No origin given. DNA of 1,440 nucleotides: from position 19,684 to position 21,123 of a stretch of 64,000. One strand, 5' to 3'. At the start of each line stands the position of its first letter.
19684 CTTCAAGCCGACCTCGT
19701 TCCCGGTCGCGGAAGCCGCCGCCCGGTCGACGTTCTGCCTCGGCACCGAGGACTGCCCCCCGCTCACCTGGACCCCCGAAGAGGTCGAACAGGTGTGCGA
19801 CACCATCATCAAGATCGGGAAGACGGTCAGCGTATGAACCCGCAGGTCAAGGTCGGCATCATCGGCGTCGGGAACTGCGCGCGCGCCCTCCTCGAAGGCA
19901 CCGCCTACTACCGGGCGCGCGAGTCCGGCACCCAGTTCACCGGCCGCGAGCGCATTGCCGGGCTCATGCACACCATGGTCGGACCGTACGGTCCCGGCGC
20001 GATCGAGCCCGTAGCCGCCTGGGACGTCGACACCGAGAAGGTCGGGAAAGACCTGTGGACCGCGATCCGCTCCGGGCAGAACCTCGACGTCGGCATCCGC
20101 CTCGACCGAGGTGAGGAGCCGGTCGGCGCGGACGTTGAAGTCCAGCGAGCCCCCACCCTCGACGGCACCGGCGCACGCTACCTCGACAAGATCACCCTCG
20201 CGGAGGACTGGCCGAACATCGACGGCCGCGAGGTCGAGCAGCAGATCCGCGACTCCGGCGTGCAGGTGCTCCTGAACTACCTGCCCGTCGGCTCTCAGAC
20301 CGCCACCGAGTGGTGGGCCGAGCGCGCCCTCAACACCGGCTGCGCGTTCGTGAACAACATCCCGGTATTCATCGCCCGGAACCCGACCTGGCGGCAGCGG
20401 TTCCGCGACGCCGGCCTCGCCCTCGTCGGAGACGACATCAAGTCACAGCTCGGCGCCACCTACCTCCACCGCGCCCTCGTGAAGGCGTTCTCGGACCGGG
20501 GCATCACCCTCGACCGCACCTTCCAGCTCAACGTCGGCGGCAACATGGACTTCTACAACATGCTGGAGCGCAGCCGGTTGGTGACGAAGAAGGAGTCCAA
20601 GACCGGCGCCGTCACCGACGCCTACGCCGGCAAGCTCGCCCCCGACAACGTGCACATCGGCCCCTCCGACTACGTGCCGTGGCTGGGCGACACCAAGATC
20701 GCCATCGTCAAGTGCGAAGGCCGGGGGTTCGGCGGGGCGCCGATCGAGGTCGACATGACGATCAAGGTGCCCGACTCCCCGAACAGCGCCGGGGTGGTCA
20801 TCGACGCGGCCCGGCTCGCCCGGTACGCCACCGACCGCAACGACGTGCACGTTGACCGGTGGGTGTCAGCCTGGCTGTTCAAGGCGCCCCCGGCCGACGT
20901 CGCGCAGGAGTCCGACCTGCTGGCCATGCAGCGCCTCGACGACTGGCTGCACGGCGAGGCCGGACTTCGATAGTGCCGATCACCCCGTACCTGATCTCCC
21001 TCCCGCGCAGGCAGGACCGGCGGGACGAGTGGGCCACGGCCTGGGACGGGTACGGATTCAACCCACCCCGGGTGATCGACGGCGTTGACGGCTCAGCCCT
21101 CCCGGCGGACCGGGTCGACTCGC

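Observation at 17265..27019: Eleven-gene phage biosynthetic operon fused to the packaging genes: candidate new DNA (or virion) hypermodification system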

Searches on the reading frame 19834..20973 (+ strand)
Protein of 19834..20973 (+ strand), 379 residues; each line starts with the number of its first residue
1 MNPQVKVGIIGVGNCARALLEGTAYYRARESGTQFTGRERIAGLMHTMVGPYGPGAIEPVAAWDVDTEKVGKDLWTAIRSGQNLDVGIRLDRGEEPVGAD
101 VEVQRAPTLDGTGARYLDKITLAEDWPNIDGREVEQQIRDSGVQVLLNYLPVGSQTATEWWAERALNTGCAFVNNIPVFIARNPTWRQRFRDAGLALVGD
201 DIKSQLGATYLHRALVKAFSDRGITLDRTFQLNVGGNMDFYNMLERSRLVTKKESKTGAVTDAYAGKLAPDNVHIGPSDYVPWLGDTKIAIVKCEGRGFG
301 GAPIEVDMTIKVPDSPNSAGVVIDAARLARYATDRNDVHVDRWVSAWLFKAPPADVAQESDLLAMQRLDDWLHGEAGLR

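Call 6: search_protein_families(library=pfam, proteins=[window:19834-20973:+], max_evalue=0.01)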
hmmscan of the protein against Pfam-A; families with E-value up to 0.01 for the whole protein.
window:19834-20973:+ (379 aa): 1 family
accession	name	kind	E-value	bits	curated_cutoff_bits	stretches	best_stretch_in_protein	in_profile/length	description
PF01658.22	Inos-1-P_synth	-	1.2e-31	109.5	27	1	207-315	1-107/107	Myo-inositol-1-phosphate synthase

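Call 9: search_protein_families(library=phrogs, proteins=[window:19834-20973:+], max_evalue=0.001)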
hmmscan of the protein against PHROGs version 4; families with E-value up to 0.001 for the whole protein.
window:19834-20973:+ (379 aa): 1 family
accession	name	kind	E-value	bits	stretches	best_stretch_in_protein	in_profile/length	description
phrog_33138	-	unknown function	1.7e-84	285.8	1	4-359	5-362/420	-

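Call 10: search_dna_similar(query=window:19834-20973:+, collection=phages, mode=protein, max_rows=40)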
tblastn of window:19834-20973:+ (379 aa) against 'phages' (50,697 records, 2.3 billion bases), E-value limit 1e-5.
Records with a match: 19; places in all: 19; records where one place covers at least 80% of the query: 19.
Best place of each record, by identity: <60% 19.
By first word of the organism name: Stenotrophomonas 16; Caulobacter 2; Ralstonia 1.
By host as written in the record: Stenotrophomonas maltophilia 12; Stenotrophomonas maltophilia AP143 2; Stenotrophomonas sp. 2; Caulobacter crescentus CB15 2; Ralstonia solanacearum 1.
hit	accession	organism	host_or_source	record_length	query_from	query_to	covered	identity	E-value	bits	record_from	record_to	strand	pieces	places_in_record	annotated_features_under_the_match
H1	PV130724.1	Stenotrophomonas phage Yut3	Stenotrophomonas maltophilia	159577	4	368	96%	40.7%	2e-71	248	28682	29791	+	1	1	hypothetical protein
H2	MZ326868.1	Stenotrophomonas phage Marzo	Stenotrophomonas maltophilia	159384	4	368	96%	40.7%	2e-71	248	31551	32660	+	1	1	inositol-1-phosphate synthase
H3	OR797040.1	Stenotrophomonas phage vB_SmaM_Bhz51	Stenotrophomonas maltophilia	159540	4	368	96%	40.7%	2e-71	248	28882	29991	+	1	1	ino1: putative Inositol-3-phosphate synthase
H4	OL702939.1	Stenotrophomonas maltophilia phage vB_SmaM_Ps15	Stenotrophomonas maltophilia AP143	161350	4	368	96%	40.7%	4e-71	247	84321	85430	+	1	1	myo-inositol-1-phosphate synthase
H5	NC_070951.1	Stenotrophomonas maltophilia phage vB_SmaM_Ps15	Stenotrophomonas maltophilia AP143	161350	4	368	96%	40.7%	4e-71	247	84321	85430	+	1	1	myo-inositol-1-phosphate synthase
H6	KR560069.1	Stenotrophomonas phage IME-SM1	Stenotrophomonas sp.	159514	4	368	96%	40.7%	4e-71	247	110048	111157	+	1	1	ino1: inositol-3-phosphate synthase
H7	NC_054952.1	Stenotrophomonas phage IME-SM1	Stenotrophomonas sp.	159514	4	368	96%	40.7%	4e-71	247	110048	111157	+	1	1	ino1: inositol-3-phosphate synthase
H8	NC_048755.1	Stenotrophomonas phage YB07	Stenotrophomonas maltophilia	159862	4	368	96%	40.7%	4e-71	247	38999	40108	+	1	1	inositol-1-phosphate synthase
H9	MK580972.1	Stenotrophomonas phage YB07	Stenotrophomonas maltophilia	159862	4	368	96%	40.7%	4e-71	247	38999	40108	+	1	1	inositol-1-phosphate synthase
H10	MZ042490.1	Stenotrophomonas phage BUCT608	Stenotrophomonas maltophilia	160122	4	368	96%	40.7%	4e-71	247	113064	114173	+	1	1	inositol-3-phosphate synthase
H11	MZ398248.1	Stenotrophomonas phage BUCT608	Stenotrophomonas maltophilia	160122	4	368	96%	40.7%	4e-71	247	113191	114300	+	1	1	inositol-1-phosphate synthase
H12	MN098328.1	Stenotrophomonas phage Mendera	Stenotrophomonas maltophilia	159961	4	368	96%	40.4%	8e-71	246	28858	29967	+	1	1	myo-inositol-1-phosphate synthase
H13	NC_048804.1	Stenotrophomonas phage Mendera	Stenotrophomonas maltophilia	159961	4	368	96%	40.4%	8e-71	246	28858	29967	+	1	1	myo-inositol-1-phosphate synthase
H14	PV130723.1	Stenotrophomonas phage Yut2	Stenotrophomonas maltophilia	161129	4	368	96%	40.4%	1e-70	245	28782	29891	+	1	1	hypothetical protein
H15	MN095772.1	Stenotrophomonas phage Moby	Stenotrophomonas maltophilia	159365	4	359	94%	41.4%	8e-72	249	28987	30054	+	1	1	inositol-3-phosphate synthase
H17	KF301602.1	Caulobacter phage Cr30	Caulobacter crescentus CB15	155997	1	377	99%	35.5%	2e-57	207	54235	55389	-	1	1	inositol-1-phosphate synthase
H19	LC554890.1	Ralstonia phage RP13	Ralstonia solanacearum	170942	1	377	99%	30.7%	8e-39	153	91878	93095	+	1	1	Myo-inositol-1-phosphate synthase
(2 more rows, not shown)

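Call 12: get_annotated_region(hit=H2, flank=8000)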
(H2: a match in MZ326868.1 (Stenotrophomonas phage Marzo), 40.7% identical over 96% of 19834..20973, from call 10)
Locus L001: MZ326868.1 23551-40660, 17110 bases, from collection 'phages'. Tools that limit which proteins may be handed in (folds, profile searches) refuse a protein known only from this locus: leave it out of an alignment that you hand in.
description: Stenotrophomonas phage Marzo, complete genome.
organism: Stenotrophomonas phage Marzo (NCBI taxid 2859652)
taxonomy: Viruses; Duplodnaviria; Heunggongvirae; Uroviricota; Caudoviricetes; Menderavirus
host: Stenotrophomonas maltophilia; source: wastewater collected; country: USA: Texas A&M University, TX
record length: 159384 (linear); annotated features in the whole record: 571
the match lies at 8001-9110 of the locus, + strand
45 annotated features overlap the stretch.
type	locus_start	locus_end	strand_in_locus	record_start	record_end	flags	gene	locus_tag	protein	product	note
CDS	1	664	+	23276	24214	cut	-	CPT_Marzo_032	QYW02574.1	sliding clamp protein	BLAST homology to Accession: NP_049665.1 Organism: T4p050. Score2: 1.48743e-37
regulatory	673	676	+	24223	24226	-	-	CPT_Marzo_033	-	ribosome_binding_site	-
CDS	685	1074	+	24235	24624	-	-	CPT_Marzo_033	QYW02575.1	DNA polymerase III sliding clamp loader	BLAST homology to Accession: NP_049664.1 Organism: T4p049. Score2: 4.08628e-09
regulatory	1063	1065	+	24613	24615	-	-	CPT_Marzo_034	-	ribosome_binding_site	-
CDS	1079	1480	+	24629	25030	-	-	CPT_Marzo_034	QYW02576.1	RegA-like translational repressor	Blast homology to Accession: NP_049663.1 Organism: T4p048. Score2: 1.34839e-26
regulatory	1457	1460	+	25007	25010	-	-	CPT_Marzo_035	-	ribosome_binding_site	-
CDS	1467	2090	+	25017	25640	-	-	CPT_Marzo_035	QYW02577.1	deoxyuridine triphosphatase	BLAST homology to Accession: YP_009850738.1 Organism: Stenotrophomonas phage Moby. Score2: 3.76007e-147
regulatory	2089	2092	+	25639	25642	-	-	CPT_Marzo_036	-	ribosome_binding_site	-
CDS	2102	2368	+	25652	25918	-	-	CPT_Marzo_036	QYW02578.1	hypothetical protein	-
CDS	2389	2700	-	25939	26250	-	-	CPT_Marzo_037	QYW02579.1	putative membrane protein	N in C out. TMHMM Outside Probability: 0.708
regulatory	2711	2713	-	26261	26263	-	-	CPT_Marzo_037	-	ribosome_binding_site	-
regulatory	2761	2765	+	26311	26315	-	-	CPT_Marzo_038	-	ribosome_binding_site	-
CDS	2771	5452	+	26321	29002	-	-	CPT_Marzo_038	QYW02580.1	DNA polymerase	BLAST homology to Accession: NP_049662.1 Organism: T4p047 Score2: 1.1651e-125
regulatory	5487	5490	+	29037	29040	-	-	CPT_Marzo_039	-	ribosome_binding_site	-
CDS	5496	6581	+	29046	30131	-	-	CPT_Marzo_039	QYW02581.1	RecA-like DNA recombinase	BLAST homology to Accession: NP_049656.2 Organism: T4p041 Score2: 3.4338e-125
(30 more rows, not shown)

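Call 13: get_annotated_region(hit=H17, flank=8000)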
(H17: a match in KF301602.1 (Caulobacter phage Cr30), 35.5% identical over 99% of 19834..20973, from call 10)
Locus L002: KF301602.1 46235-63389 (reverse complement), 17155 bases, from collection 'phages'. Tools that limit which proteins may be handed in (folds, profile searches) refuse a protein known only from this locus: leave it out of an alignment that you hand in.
description: Caulobacter phage Cr30, complete genome.
organism: Caulobacter phage Cr30 (NCBI taxid 1357714)
taxonomy: Viruses; Duplodnaviria; Heunggongvirae; Uroviricota; Caudoviricetes
host: Caulobacter crescentus CB15; source: pond water; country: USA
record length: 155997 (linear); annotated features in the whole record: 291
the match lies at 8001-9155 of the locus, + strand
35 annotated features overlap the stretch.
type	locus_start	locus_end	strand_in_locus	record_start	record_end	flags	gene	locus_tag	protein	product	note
CDS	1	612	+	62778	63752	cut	-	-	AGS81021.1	clamp loader large subunit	phage T4 gp44 homolog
CDS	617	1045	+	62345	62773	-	-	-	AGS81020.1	clamp loader small subunit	phage T4 gp62 homolog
CDS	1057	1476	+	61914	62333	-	-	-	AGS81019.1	RegA protein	-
CDS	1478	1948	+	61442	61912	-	-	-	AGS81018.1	phosphoribosyl-ATP diphosphatase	-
CDS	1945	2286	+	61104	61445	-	-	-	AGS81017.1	hypothetical protein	-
CDS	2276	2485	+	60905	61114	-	-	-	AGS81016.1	hypothetical protein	-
CDS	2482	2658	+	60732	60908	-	-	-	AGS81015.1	hypothetical protein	-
CDS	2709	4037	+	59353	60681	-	-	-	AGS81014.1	putative SNF2 DNA repair protein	-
CDS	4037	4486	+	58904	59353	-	-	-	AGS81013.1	hypothetical protein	-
CDS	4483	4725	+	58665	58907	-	-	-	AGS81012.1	hypothetical protein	-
CDS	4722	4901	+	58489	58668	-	-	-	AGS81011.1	hypothetical protein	-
CDS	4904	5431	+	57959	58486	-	-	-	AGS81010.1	hypothetical protein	-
CDS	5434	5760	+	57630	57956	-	-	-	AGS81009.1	hypothetical protein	-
CDS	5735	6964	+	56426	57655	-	-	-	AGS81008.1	hypothetical protein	-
CDS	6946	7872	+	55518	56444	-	-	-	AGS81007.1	hypothetical protein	-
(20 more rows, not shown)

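Call 22: find_related_loci(query=window:19834-20973:+, collection=viral_contigs, flank=10000)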
Query window:19834-20973:+ (379 aa) in viral_contigs; peptide patterns used: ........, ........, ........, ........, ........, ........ (x = any residue, [..] = any of these).
8 stretches matched a pattern; 5 encode a relative of the query (tblastn E <= 1e-3); 5 distinct loci.
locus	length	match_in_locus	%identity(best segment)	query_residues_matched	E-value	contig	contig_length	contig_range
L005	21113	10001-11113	67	1-374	2e-161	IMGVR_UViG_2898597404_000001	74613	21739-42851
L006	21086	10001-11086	64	5-372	3e-155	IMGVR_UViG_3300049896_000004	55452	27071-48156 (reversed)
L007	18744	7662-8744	66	5-374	1e-153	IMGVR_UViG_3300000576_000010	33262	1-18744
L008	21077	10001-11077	64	5-372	7e-153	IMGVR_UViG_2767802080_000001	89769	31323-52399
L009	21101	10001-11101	63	1-373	3e-152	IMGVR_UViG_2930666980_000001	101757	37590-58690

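Call 26: search_protein_families(library=pfam, proteins=[L005:11872-12546:+, L005:15540-16328:+, L006:11904-13301:+, L006:15282-16007:+, L008:13842-14621:+, L008:7925-8893:+, L009:11929-13323:+, L005:11132-11875:+, L009:15340-16065:+, L006:7966-8898:+], max_evalue=0.01)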
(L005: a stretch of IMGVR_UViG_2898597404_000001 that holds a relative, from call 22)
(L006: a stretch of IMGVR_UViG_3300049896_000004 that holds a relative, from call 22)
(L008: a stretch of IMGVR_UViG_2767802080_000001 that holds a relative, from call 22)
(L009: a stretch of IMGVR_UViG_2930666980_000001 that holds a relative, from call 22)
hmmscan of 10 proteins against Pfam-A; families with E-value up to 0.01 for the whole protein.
L005:11872-12546:+ (224 aa): 0 families

L005:15540-16328:+ (262 aa): 1 family
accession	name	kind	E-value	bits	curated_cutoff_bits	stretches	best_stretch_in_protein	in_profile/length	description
PF04233.19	Phage_Mu_F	-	3.9e-07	31.2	29.6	1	118-222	19-111/112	Phage Mu protein F like protein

L006:11904-13301:+ (465 aa): 2 families
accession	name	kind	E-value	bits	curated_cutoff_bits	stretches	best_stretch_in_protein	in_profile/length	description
PF01507.26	PAPS_reduct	-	4.3e-09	37.1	22.5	2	189-265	102-161/175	Phosphoadenosine phosphosulfate reductase domain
PF11922.13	DUF3440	-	7.2e-08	32.8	25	1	271-362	1-90/182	Domain of unknown function (DUF3440)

L006:15282-16007:+ (241 aa): 0 families

L008:13842-14621:+ (259 aa): 0 families

L008:7925-8893:+ (322 aa): 0 families

L009:11929-13323:+ (464 aa): 2 families
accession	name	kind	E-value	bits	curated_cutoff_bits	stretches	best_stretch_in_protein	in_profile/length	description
PF01507.26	PAPS_reduct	-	1.1e-10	42.3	22.5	2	194-271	101-161/175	Phosphoadenosine phosphosulfate reductase domain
PF11922.13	DUF3440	-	3.6e-08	33.8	25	1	277-362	1-83/182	Domain of unknown function (DUF3440)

L005:11132-11875:+ (247 aa): 0 families

L009:15340-16065:+ (241 aa): 0 families

L006:7966-8898:+ (310 aa): 0 families

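Call 45: search_protein_families(library=ncbifam, proteins=[window:19834-20973:+], max_evalue=0.001)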
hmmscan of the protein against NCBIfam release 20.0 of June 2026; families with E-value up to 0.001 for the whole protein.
window:19834-20973:+ (379 aa): 1 family
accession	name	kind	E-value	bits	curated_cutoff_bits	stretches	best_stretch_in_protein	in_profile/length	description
TIGR03450.1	mycothiol_INO1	equivalog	7.1e-108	360.9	638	1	5-368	1-351/355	inositol-3-phosphate synthase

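Call 46: search_solved_structures(query=window:19834-20973:+, max_evalue=0.001)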
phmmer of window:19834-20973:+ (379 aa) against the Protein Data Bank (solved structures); distinct sequences matched with E-value up to 0.001: 5.
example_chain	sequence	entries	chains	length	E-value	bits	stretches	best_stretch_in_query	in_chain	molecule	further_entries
1gr0_A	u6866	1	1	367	1.5e-96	327.1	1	3-370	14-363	INOSITOL-3-PHOSPHATE SYNTHASE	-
6k96_A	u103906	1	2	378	3.8e-47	164.4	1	4-332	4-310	Five-membered-cyclitol-phosphate synthase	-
3cin_A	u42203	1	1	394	2.1e-22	82.9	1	155-371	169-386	Myo-inositol-1-phosphate synthase-related protein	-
9f2k_A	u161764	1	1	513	1.6e-05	27.4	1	135-331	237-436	inositol-3-phosphate synthase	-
7nwr_B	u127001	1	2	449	8.3e-05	25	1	162-363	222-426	Inositol-3-phosphate synthase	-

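Call 48: search_solved_structures(query=window:19834-20973:+, max_evalue=1e-40, show_alignments=2)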
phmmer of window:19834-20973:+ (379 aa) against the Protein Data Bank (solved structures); distinct sequences matched with E-value up to 1e-40: 2.
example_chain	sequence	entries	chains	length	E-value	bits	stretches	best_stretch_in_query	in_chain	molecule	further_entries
1gr0_A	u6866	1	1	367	1.5e-96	327.1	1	3-370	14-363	INOSITOL-3-PHOSPHATE SYNTHASE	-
6k96_A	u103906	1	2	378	3.8e-47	164.4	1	4-332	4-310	Five-membered-cyclitol-phosphate synthase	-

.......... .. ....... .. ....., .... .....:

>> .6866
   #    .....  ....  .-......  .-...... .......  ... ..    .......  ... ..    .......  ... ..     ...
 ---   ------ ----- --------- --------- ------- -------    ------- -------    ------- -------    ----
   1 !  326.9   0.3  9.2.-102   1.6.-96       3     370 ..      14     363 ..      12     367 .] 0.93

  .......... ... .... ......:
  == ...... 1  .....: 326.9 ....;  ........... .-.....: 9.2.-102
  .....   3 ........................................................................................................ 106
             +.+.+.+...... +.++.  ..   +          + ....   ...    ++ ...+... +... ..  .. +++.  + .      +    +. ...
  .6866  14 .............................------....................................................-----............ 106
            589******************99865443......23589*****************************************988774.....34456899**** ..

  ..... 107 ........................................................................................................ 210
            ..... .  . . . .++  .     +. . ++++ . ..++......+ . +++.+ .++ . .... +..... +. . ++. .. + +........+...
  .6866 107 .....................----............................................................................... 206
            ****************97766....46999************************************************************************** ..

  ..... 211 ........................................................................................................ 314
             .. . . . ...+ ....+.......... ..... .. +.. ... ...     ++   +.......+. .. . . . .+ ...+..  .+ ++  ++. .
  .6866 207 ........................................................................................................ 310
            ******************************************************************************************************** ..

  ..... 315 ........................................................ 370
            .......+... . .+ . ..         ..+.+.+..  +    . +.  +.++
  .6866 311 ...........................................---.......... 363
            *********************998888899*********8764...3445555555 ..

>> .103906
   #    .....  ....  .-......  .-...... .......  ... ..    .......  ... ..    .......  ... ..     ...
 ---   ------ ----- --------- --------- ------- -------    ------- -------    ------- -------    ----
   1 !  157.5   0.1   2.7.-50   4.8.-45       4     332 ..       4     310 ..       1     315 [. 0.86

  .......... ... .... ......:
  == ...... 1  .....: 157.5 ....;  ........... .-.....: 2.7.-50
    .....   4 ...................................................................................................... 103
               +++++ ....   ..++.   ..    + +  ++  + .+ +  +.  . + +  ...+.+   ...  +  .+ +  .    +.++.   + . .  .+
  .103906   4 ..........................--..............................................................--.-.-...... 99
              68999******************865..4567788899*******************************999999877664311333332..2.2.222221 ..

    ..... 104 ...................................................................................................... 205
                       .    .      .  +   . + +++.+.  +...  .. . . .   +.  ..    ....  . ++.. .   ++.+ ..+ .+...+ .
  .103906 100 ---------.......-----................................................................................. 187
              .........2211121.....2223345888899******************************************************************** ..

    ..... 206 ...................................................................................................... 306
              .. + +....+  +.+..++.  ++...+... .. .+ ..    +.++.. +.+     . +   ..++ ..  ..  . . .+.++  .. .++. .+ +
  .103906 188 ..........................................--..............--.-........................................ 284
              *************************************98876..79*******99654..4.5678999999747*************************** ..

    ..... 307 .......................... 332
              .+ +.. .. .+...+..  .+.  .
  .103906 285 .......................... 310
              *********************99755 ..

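Call 61: search_protein_families(library=pfam, proteins=[L007:8748-9449:+], max_evalue=0.01)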
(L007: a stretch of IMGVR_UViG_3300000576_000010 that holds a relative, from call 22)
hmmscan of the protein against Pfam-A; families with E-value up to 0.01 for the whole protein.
L007:8748-9449:+ (233 aa): 0 families

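Call 81: get_annotated_region(hit=H19, flank=6000)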
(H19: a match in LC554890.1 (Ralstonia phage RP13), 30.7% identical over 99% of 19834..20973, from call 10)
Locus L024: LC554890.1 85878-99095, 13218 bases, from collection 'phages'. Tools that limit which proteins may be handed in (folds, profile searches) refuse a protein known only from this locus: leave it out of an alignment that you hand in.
description: Ralstonia phage RP13 DNA, nearly complete genome.
organism: Ralstonia phage RP13 (NCBI taxid 2743402)
taxonomy: Viruses; Duplodnaviria; Heunggongvirae; Uroviricota; Caudoviricetes
host: Ralstonia solanacearum; source: -; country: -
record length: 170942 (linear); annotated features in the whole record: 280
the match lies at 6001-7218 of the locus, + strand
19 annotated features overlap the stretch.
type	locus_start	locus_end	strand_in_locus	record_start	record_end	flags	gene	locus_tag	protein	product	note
CDS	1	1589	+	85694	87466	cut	-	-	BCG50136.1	hypothetical protein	ORF118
CDS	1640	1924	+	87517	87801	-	-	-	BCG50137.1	hypothetical protein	ORF119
CDS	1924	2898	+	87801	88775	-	-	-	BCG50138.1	hypothetical protein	ORF120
CDS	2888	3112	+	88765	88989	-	-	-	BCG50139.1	hypothetical protein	ORF121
CDS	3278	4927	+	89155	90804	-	-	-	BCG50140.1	conserved hypothetical protein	ORF122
CDS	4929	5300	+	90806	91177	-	-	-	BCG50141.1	hypothetical protein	ORF123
CDS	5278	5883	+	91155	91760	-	-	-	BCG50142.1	hypothetical protein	ORF124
CDS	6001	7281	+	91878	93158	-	-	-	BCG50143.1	Myo-inositol-1-phosphate synthase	ORF125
CDS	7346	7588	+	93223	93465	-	-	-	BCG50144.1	hypothetical protein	ORF126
CDS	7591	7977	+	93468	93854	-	-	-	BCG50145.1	hypothetical protein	ORF127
CDS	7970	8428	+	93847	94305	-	-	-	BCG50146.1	hypothetical protein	ORF128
CDS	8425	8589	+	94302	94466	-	-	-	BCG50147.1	hypothetical protein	ORF129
CDS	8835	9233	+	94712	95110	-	-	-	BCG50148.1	hypothetical protein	ORF130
CDS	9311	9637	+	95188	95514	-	-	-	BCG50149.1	hypothetical protein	ORF131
CDS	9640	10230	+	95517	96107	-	-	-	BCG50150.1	hypothetical protein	ORF132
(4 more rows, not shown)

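Call 82: search_protein_families(library=pfam, proteins=[L002:5735-6964:+, L002:6946-7872:+, L002:9286-9753:+, L002:4904-5431:+, L001:9359-9730:+, L001:9727-10476:+, L001:11722-12615:+, L001:10476-11687:+, L002:12485-13504:+, L002:13862-14827:+], max_evalue=0.001)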
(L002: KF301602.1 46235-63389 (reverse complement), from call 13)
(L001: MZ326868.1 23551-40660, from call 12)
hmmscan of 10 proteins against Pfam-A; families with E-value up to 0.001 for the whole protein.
L002:5735-6964:+ (409 aa): 1 family
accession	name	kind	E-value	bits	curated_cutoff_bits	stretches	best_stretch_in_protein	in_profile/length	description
PF18724.6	ADDT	-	1.3e-52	179.3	26.2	1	54-289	3-230/232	Amino acid:DNA transferase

L002:6946-7872:+ (308 aa): 1 family
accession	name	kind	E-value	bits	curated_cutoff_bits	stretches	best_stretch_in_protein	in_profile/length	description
PF20691.3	TAGT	-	0.00085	19.7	27.5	0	13-134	3-123/205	TET-Associated Glycosyltransferase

L002:9286-9753:+ (155 aa): 0 families

L002:4904-5431:+ (175 aa): 1 family
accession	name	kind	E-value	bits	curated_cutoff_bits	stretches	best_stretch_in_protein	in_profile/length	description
PF18909.5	dGTP_diPhyd_N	-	5.1e-34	116.6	27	1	35-130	4-99/99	dATP/dGTP diphosphohydrolase, N-terminal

L001:9359-9730:+ (123 aa): 0 families

L001:9727-10476:+ (249 aa): 1 family
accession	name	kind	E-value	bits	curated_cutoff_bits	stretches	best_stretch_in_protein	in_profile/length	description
PF06508.19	QueC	-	2.9e-10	40.5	22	1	67-195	76-203/210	Queuosine biosynthesis protein QueC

L001:11722-12615:+ (297 aa): 0 families

L001:10476-11687:+ (403 aa): 0 families

L002:12485-13504:+ (339 aa): 0 families

L002:13862-14827:+ (321 aa): 1 family
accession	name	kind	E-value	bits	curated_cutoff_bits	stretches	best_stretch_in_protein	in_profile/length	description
PF10127.15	RlaP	-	1.4e-11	45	23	1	9-142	26-151/249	RNA repair pathway DNA polymerase beta family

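Call 87: search_protein_families(library=pfam, proteins=[L024:1924-2898:+, L024:3278-4927:+, L024:4929-5300:+, L024:5278-5883:+, L024:7591-7977:+, L024:7970-8428:+, L024:8835-9233:+, L024:9640-10230:+, L024:10288-11544:+, L024:11612-11947:+], max_evalue=0.01)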
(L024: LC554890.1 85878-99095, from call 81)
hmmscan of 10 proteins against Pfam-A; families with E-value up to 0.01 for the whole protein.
L024:1924-2898:+ (324 aa): 1 family
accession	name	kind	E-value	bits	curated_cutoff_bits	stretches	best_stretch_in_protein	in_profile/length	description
PF18723.6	HMUDK_hel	-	3e-47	161.8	25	1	12-311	2-275/281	5-hmdU DNA kinase, helical domain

L024:3278-4927:+ (549 aa): 3 families
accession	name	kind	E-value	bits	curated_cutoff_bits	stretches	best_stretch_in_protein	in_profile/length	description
PF04851.21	ResIII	-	1.3e-09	38.6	22.5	1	16-183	4-139/164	Type III restriction enzyme, res subunit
PF13307.12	Helicase_C_2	-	2.7e-08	34.5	25.3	1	428-531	46-157/170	Helicase C-terminal domain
PF00270.35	DEAD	-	9.3e-07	29.2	26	1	18-96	2-73/167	DEAD/DEAH box helicase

L024:4929-5300:+ (123 aa): 0 families

L024:5278-5883:+ (201 aa): 0 families

L024:7591-7977:+ (128 aa): 0 families

L024:7970-8428:+ (152 aa): 0 families

L024:8835-9233:+ (132 aa): 0 families

L024:9640-10230:+ (196 aa): 1 family
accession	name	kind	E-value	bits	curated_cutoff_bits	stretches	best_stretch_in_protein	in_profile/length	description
PF23474.1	Acb1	-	8.7e-15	55.1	27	1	38-193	2-137/144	Anti-CBASS protein Acb1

L024:10288-11544:+ (418 aa): 1 family
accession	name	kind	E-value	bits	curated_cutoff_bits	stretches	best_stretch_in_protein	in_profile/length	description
PF18747.7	HMUD2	-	1.4e-13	51.2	25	1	156-313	9-163/298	5-hmdU DNA kinase 2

L024:11612-11947:+ (111 aa): 0 families
